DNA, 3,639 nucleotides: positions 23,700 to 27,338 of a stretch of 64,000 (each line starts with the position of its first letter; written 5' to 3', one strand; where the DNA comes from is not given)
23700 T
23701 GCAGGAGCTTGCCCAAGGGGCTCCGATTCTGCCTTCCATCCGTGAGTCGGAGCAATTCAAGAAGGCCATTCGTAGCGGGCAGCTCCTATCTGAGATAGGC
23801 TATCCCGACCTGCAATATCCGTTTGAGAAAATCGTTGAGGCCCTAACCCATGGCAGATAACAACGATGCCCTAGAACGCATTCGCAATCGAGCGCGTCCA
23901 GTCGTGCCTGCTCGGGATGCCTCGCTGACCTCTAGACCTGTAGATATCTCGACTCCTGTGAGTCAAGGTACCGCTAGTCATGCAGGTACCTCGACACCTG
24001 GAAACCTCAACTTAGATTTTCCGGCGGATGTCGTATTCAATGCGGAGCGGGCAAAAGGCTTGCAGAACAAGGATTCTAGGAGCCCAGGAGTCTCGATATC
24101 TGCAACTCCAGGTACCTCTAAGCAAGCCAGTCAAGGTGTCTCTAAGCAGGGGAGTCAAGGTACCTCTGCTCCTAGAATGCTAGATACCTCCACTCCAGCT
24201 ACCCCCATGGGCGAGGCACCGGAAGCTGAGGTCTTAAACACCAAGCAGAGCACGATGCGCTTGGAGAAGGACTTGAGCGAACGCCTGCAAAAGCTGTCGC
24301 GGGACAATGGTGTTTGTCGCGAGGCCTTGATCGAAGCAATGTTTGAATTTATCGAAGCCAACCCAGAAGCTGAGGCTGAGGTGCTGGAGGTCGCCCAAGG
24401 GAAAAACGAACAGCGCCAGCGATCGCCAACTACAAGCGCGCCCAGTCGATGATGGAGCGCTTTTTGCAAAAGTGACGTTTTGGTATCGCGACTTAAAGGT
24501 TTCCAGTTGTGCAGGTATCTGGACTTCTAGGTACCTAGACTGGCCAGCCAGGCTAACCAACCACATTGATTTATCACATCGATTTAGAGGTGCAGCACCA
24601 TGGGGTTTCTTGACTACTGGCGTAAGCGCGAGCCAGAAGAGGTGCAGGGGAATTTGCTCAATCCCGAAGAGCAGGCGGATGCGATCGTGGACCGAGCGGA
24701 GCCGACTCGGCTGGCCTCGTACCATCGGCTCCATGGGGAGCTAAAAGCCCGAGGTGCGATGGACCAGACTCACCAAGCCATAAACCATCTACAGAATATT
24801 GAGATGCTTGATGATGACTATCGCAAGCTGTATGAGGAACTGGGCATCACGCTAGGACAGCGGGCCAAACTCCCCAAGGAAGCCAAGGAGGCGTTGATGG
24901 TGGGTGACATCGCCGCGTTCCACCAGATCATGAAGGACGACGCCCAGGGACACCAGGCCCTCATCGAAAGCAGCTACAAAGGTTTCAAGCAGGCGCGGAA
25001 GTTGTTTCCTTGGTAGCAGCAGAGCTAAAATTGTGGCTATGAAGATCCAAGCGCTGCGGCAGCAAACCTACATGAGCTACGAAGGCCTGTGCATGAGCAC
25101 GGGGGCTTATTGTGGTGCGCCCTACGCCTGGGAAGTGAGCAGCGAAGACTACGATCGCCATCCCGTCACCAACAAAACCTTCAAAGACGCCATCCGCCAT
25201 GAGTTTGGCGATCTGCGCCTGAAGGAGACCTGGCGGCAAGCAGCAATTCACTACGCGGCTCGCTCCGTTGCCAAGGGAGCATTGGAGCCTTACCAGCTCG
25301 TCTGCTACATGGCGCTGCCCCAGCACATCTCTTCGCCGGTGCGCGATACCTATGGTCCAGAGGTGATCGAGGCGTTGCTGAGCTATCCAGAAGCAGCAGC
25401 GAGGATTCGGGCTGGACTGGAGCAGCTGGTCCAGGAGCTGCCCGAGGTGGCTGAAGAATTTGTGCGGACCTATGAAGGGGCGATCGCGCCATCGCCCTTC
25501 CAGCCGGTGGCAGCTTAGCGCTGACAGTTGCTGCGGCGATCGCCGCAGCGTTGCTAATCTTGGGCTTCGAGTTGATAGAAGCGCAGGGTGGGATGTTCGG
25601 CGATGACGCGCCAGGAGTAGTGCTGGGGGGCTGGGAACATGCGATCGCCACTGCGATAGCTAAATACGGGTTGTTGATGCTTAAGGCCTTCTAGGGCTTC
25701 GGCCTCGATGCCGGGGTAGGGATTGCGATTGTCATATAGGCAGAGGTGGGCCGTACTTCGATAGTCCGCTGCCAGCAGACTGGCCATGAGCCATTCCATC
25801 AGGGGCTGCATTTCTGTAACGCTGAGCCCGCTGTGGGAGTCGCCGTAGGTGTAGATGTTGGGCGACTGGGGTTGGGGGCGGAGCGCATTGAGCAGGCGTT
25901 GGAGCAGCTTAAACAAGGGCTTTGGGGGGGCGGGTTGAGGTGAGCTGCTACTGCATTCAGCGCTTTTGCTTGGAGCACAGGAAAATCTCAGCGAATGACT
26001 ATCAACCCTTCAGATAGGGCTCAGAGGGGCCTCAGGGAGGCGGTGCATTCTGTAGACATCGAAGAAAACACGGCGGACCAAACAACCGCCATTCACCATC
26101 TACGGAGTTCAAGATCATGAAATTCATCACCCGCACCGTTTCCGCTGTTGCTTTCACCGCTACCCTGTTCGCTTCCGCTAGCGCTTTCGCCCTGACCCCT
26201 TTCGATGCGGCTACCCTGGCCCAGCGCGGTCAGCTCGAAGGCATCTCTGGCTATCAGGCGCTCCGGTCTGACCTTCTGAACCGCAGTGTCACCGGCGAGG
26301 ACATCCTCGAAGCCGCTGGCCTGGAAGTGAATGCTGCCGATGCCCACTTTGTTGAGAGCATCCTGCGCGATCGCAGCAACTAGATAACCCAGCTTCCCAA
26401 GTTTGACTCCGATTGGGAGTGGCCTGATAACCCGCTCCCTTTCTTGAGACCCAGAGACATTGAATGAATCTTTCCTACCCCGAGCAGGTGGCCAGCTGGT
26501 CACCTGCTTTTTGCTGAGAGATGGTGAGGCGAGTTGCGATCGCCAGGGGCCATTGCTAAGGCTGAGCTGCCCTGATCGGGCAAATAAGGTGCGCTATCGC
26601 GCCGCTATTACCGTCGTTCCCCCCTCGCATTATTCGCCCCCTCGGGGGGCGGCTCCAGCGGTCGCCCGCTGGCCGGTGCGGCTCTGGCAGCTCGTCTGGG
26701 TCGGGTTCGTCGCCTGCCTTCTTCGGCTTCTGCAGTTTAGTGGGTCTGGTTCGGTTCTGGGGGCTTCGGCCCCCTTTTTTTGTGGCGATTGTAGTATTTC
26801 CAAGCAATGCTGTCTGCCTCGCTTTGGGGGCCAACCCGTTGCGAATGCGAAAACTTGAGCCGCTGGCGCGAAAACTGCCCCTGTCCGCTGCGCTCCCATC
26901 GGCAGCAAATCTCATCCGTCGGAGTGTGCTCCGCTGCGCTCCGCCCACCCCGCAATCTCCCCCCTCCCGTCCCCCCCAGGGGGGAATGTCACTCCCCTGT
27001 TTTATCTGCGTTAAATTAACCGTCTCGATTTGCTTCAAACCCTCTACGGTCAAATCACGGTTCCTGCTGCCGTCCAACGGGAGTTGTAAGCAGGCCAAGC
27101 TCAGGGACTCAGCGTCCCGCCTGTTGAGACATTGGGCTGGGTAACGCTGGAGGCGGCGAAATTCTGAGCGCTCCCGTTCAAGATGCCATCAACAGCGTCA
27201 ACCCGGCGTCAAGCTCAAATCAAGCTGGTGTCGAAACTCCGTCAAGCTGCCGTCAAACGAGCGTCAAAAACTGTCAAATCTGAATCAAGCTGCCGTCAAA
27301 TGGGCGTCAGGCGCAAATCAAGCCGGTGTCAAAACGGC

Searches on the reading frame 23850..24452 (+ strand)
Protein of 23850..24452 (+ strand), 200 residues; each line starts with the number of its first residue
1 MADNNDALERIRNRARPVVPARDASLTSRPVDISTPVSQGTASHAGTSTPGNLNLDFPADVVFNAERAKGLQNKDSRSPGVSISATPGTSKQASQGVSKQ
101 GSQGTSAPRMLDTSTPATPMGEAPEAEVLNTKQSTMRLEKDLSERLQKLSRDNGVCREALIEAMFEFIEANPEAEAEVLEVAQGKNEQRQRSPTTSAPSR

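Call 10: search_protein_families(library=pfam, proteins=[window:23850-24452:+], max_evalue=0.01)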
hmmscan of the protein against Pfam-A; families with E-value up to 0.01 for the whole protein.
window:23850-24452:+ (200 aa): 0 families

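Call 24: search_dna_similar(query=window:23850-24452:+, collection=plasmids, mode=protein, max_evalue=0.001, max_rows=40)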
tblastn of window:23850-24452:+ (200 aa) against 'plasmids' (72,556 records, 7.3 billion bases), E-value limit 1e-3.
Records with a match: 12; places in all: 12; records where one place covers at least 80% of the query: 4.
Best place of each record, by identity: 60-80% 1; <60% 11.
By first word of the organism name: Nostoc 4; Calothrix 2; Stanieria 2; Anabaena 1; Acaryochloris 1; Crinalium 1; Chondrocystis 1.
By predicted mobility (MOB-suite, as given by PLSDB): mobilizable 5; non-mobilizable 5; conjugative 2.
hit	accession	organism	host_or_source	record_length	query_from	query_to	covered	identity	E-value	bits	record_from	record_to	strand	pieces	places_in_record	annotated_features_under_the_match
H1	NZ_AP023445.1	Nostoc sp. MS1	-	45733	4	189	93%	39.7%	3e-27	114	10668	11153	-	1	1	ribbon-helix-helix protein, CopG family | AAA family ATPase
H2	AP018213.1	Calothrix brevissima NIES-22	-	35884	5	189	93%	38.4%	4e-26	111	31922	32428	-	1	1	hypothetical protein (x2)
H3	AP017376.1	Stanieria sp. NIES-3757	-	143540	4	191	94%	29.8%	4e-10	66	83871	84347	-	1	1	unknown protein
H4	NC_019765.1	Stanieria cyanosphaera PCC 7437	-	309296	4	191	94%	27.4%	1e-9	64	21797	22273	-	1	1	hypothetical protein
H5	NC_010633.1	Nostoc punctiforme PCC 73102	-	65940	101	191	46%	49.5%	5e-16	82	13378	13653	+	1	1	hypothetical protein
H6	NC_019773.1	Anabaena cylindrica PCC 7122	water, most likely pond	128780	98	191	47%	43.6%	2e-13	75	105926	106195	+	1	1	hypothetical protein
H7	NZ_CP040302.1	Nostoc sp. TCL26-01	Leiosporoceros dussii,pure culture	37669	129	191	32%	63.5%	7e-17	85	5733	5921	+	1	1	hypothetical protein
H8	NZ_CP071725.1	Acaryochloris sp. 'Moss Beach'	culture,intertidal zone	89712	49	192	72%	27.2%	8e-4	47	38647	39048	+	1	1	hypothetical protein | ParA family protein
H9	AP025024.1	Calothrix sp. PCC 7716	-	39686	129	191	32%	57.1%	2e-15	81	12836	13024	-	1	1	hypothetical protein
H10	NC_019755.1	Crinalium epipsammum PCC 9333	-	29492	111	189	40%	44.3%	2e-11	69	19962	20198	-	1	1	hypothetical protein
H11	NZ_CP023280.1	Nostoc sp. CENA543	cell culture,Brazilian saline-alkaline ...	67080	129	189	31%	55.7%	4e-13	74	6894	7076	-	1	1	ribbon-helix-helix protein, CopG family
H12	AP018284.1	Chondrocystis sp. NIES-4102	-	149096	129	191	32%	38.1%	4e-6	54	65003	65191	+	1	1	hypothetical protein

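Call 25: get_annotated_region(hit=H1, flank=12000)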
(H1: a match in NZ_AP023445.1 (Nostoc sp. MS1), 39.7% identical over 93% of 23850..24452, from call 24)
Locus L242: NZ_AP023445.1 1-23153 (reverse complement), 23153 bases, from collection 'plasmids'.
description: Nostoc sp. MS1 plasmid pNSMS104, complete sequence
organism: Nostoc sp. MS1 (NCBI taxid 2764711)
taxonomy: Bacteria; Cyanobacteriota; Cyanophyceae; Nostocales; Nostocaceae; Nostoc; Nostoc sp. MS1
host: -; source: -; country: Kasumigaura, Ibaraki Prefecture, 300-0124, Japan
typing (MOB-suite, as given by PLSDB): mobilizable; relaxase MOBF,MOBF
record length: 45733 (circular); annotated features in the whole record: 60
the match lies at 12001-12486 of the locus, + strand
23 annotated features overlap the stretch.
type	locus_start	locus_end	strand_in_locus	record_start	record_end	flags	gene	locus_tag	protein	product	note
CDS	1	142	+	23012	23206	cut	-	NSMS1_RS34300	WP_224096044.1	hypothetical protein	-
CDS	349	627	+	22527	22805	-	-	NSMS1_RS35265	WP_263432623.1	relaxase domain-containing protein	-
CDS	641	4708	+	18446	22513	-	mobF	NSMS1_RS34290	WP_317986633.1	MobF family relaxase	-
CDS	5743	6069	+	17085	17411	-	-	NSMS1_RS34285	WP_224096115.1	hypothetical protein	-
CDS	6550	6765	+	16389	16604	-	-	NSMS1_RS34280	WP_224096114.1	type II toxin-antitoxin system HicB family antitoxin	-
CDS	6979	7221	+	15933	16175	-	-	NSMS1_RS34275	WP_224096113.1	type II toxin-antitoxin system HicA family toxin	-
CDS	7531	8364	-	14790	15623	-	-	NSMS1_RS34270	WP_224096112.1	GIY-YIG nuclease family protein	-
CDS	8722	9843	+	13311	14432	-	-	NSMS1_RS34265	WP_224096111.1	PspA/IM30 family protein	-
CDS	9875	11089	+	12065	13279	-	-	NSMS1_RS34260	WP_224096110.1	hypothetical protein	-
CDS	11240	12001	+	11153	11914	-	-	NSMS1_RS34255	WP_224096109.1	AAA family ATPase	-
CDS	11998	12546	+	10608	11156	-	-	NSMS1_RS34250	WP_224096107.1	ribbon-helix-helix protein, CopG family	GO:0006355 - regulation of DNA-templated transcription [Evidence IEA]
CDS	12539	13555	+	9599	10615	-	-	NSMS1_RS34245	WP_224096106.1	PDDEXK nuclease domain-containing protein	-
CDS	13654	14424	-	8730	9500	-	-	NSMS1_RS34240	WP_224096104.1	hypothetical protein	-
CDS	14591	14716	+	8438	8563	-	-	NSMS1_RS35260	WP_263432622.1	hypothetical protein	-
CDS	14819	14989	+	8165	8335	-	-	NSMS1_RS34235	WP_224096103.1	ssl1498 family light-harvesting-like protein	-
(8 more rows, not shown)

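Call 26: get_annotated_region(hit=H2, flank=12000)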
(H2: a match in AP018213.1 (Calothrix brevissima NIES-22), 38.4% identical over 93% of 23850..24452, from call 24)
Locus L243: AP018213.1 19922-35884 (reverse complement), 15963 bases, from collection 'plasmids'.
description: Calothrix brevissima NIES-22 plasmid plasmid6 DNA, complete genome
organism: Calothrix brevissima NIES-22 (NCBI taxid 1973478)
taxonomy: Bacteria; Cyanobacteriota; Cyanophyceae; Nostocales; Calotrichaceae; Calothrix; Calothrix brevissima; Calothrix brevissima NIES-22
host: -; source: -; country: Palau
typing (MOB-suite, as given by PLSDB): mobilizable; relaxase MOBP
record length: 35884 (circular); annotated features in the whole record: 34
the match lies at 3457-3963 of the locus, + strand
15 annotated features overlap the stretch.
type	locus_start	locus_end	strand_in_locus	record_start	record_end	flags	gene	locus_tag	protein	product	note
CDS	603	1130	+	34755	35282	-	-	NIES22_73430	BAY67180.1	hypothetical protein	-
CDS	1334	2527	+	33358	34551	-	-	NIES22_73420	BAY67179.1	hypothetical protein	-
CDS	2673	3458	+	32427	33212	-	-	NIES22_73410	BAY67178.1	hypothetical protein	-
CDS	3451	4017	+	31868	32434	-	-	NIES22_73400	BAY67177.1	hypothetical protein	-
CDS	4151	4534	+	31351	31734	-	-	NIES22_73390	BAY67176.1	hypothetical protein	-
CDS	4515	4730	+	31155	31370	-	-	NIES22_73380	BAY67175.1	hypothetical protein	-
CDS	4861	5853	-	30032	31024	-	-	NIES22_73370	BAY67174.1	integrase-recombinase protein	-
CDS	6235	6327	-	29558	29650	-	-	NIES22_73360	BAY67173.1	hypothetical protein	-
CDS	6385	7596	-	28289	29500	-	-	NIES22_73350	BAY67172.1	putative arylsulfatase regulatory protein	-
CDS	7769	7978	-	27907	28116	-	-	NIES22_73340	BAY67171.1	hypothetical protein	-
CDS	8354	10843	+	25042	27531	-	-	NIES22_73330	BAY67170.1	NACHT domain family protein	-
CDS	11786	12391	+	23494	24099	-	-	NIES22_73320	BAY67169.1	hypothetical protein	-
CDS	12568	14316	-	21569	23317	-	-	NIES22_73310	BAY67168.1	KAP P-loop domain protein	-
CDS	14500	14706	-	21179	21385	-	-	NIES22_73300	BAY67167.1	hypothetical protein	-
CDS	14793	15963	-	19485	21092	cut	-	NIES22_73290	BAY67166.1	heat shock protein DnaJ domain-containing protein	-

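Call 41: search_solved_structures(query=window:23850-24452:+, max_evalue=1, show_alignments=2)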
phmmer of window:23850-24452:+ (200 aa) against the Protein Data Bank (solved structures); distinct sequences matched with E-value up to 1: 2.
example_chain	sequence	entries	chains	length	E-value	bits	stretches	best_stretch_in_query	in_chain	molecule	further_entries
6noy_G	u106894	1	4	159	3e-06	30.6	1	126-190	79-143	Maintenance of carboxysome positioning B protein, Mcsb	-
9e78_0c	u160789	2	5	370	0.33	14.1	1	16-87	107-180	CFAP106B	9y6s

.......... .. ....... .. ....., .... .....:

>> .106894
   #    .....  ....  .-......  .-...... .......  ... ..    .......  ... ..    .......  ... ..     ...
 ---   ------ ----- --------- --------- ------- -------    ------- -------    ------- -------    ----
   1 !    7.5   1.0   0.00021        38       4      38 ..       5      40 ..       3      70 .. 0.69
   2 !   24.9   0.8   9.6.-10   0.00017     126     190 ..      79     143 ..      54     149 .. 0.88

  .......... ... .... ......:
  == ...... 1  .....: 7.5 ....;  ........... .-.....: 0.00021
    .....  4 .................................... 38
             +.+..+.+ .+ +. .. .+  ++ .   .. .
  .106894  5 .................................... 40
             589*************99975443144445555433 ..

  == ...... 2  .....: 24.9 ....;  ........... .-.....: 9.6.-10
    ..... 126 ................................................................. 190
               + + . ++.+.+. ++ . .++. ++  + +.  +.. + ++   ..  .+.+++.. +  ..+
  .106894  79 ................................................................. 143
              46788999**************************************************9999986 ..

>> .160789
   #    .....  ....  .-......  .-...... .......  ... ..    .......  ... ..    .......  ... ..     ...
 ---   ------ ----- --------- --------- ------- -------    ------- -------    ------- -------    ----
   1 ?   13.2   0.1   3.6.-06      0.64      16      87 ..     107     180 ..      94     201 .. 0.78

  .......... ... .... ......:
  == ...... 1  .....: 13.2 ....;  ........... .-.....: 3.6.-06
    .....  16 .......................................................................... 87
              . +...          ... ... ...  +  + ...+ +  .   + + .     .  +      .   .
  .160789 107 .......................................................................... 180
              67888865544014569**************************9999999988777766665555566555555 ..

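Call 51: get_annotated_region(hit=H7, flank=20000)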
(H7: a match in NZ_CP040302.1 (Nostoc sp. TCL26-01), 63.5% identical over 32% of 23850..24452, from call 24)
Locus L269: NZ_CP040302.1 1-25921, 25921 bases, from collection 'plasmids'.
description: Nostoc sp. TCL26-01 plasmid pTCL26-01_E, complete sequence
organism: Nostoc sp. TCL26-01 (NCBI taxid 2576904)
taxonomy: Bacteria; Cyanobacteriota; Cyanophyceae; Nostocales; Nostocaceae; Nostoc; Nostoc sp. TCL26-01
host: -; source: Leiosporoceros dussii,pure culture; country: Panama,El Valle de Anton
typing (MOB-suite, as given by PLSDB): non-mobilizable
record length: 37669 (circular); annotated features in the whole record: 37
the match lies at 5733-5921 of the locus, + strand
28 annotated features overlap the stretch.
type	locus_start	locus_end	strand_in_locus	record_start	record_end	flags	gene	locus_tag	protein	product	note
CDS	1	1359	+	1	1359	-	-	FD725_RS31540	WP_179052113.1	AAA-like domain-containing protein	-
CDS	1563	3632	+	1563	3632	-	-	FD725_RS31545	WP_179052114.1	AAA-like domain-containing protein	-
CDS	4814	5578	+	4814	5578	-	-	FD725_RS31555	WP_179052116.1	AAA family ATPase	-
CDS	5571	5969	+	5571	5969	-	-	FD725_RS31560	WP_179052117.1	hypothetical protein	-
CDS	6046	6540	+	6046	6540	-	-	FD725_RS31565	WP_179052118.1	DUF4365 domain-containing protein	-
CDS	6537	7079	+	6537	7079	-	-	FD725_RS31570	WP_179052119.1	hypothetical protein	-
CDS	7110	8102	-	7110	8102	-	-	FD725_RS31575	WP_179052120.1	tyrosine-type recombinase/integrase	GO:0015074 - DNA integration [Evidence IEA]; GO:0006310 - DNA recombination [Evidence IEA]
CDS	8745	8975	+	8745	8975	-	-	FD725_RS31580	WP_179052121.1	type II toxin-antitoxin system VapB family antitoxin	-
CDS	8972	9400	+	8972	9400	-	-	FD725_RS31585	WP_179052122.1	type II toxin-antitoxin system VapC family toxin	-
CDS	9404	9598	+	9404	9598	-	-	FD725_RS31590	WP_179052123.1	hypothetical protein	-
CDS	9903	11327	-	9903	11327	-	-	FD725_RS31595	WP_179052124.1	hypothetical protein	-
CDS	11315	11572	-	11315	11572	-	-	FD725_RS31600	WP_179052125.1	hypothetical protein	-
CDS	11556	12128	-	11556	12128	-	-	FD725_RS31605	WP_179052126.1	hypothetical protein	-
CDS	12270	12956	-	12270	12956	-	-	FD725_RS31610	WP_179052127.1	hypothetical protein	-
CDS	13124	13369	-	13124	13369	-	-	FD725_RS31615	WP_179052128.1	hypothetical protein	-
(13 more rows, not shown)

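Call 52: get_annotated_region(hit=H10, flank=20000)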
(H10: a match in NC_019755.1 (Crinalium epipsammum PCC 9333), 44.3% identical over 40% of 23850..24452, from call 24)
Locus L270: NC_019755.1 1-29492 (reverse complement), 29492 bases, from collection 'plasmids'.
description: Crinalium epipsammum PCC 9333 plasmid pCRI9333.06, complete sequence
organism: Crinalium epipsammum PCC 9333 (NCBI taxid 1173022)
taxonomy: Bacteria; Cyanobacteriota; Cyanophyceae; Gomontiellales; Gomontiellaceae; Crinalium; Crinalium epipsammum; Crinalium epipsammum PCC 9333
host: -; source: -; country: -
typing (MOB-suite, as given by PLSDB): non-mobilizable
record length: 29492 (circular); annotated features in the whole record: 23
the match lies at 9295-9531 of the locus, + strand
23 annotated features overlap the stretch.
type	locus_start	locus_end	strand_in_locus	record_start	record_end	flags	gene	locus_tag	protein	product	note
CDS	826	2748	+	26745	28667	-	-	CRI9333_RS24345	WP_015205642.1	hypothetical protein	-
CDS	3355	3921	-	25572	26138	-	-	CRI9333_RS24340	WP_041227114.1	hypothetical protein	-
CDS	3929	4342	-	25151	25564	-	-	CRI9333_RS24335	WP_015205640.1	HAMP domain-containing sensor histidine kinase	GO:0007165 - signal transduction [Evidence IEA]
CDS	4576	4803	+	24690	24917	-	-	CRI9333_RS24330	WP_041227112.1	hypothetical protein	-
CDS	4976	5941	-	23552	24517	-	-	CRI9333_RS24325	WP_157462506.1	hypothetical protein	-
CDS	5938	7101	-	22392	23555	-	-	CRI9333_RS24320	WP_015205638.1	DUF3696 domain-containing protein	-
CDS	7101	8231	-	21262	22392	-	-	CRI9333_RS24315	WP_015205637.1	DUF262 domain-containing protein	-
CDS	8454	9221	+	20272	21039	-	-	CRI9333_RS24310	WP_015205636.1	ParA family protein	-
CDS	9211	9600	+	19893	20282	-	-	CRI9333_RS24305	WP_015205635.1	hypothetical protein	-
CDS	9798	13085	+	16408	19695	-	-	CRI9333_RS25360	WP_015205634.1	UvrD-helicase domain-containing protein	-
CDS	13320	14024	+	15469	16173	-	-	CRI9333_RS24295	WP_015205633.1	site-specific integrase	GO:0015074 - DNA integration [Evidence IEA]; GO:0006310 - DNA recombination [Evidence IEA]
CDS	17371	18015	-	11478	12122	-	-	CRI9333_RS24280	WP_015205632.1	tyrosine-type recombinase/integrase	GO:0015074 - DNA integration [Evidence IEA]; GO:0006310 - DNA recombination [Evidence IEA]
CDS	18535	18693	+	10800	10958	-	-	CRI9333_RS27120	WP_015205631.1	hypothetical protein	-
CDS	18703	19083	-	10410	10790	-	-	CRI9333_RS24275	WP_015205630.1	hypothetical protein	-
CDS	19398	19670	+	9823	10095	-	-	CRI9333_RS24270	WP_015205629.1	hypothetical protein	-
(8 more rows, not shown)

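Call 53: get_annotated_region(hit=H5, flank=20000)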
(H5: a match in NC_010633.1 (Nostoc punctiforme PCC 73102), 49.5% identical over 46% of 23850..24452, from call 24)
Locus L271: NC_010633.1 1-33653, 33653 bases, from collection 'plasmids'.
description: Nostoc punctiforme PCC 73102 plasmid pNPUN04, complete sequence
organism: Nostoc punctiforme PCC 73102 (NCBI taxid 63737)
taxonomy: Bacteria; Cyanobacteriota; Cyanophyceae; Nostocales; Nostocaceae; Nostoc; Nostoc punctiforme; Nostoc punctiforme PCC 73102
host: -; source: -; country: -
typing (MOB-suite, as given by PLSDB): mobilizable; relaxase MOBP,MOBV
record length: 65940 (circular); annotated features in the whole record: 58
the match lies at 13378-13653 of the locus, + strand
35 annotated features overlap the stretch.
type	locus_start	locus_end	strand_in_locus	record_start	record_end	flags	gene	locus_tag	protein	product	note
CDS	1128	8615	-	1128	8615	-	-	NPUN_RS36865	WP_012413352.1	calcium-binding protein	-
CDS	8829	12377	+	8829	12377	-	-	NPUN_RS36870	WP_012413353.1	NB-ARC domain-containing protein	-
CDS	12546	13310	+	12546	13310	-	-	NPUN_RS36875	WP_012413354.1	AAA family ATPase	-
CDS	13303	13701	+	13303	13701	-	-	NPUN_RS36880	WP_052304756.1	hypothetical protein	-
CDS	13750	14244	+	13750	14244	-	-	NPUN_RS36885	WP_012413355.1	DUF4365 domain-containing protein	-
CDS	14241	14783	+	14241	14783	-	-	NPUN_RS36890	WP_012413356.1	hypothetical protein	-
CDS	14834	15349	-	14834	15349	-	-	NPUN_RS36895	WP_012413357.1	hypothetical protein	-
CDS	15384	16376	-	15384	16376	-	-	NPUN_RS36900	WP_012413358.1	tyrosine-type recombinase/integrase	GO:0015074 - DNA integration [Evidence IEA]; GO:0006310 - DNA recombination [Evidence IEA]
CDS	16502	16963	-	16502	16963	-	-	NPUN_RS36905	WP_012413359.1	hypothetical protein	-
CDS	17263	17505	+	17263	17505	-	-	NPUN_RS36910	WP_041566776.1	hypothetical protein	-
CDS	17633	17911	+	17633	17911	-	-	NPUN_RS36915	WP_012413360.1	hypothetical protein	-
CDS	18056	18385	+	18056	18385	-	-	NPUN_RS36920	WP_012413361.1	hypothetical protein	-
CDS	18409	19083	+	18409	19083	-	-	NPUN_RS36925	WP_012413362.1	hypothetical protein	-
CDS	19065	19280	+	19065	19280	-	-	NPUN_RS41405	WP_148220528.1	hypothetical protein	-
CDS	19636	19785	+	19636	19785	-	-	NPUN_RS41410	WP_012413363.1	hypothetical protein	-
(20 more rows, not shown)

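Call 64: search_protein_families(library=ncbifam, proteins=[window:23850-24452:+], max_evalue=0.1)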
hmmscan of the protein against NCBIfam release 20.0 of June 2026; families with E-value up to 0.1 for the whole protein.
window:23850-24452:+ (200 aa): 2 families
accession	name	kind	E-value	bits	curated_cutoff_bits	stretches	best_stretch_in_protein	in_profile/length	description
NF038069.1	blaIDC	exception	0.053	12.4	850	1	34-75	128-169/395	IDC family class C beta-lactamase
NF041200.1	mob_BfmA_Nterm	domain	0.065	13.4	24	0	134-171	2-39/81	BfmA/BtgA family mobilization protein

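Call 65: search_protein_families(library=phrogs, proteins=[window:23850-24452:+], max_evalue=0.01)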
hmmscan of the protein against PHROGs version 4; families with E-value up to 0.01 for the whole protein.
window:23850-24452:+ (200 aa): 1 family
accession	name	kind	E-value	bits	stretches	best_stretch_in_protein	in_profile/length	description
phrog_582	-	transcription regulation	0.0035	18.6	1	130-167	56-94/105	Arc-like repressor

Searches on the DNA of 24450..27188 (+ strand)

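Call 67: search_dna_similar(query=window:24450-27188:+, collection=plasmids, mode=distant, max_evalue=0.001)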
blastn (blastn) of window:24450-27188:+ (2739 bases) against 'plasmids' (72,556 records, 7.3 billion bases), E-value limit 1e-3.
No match.
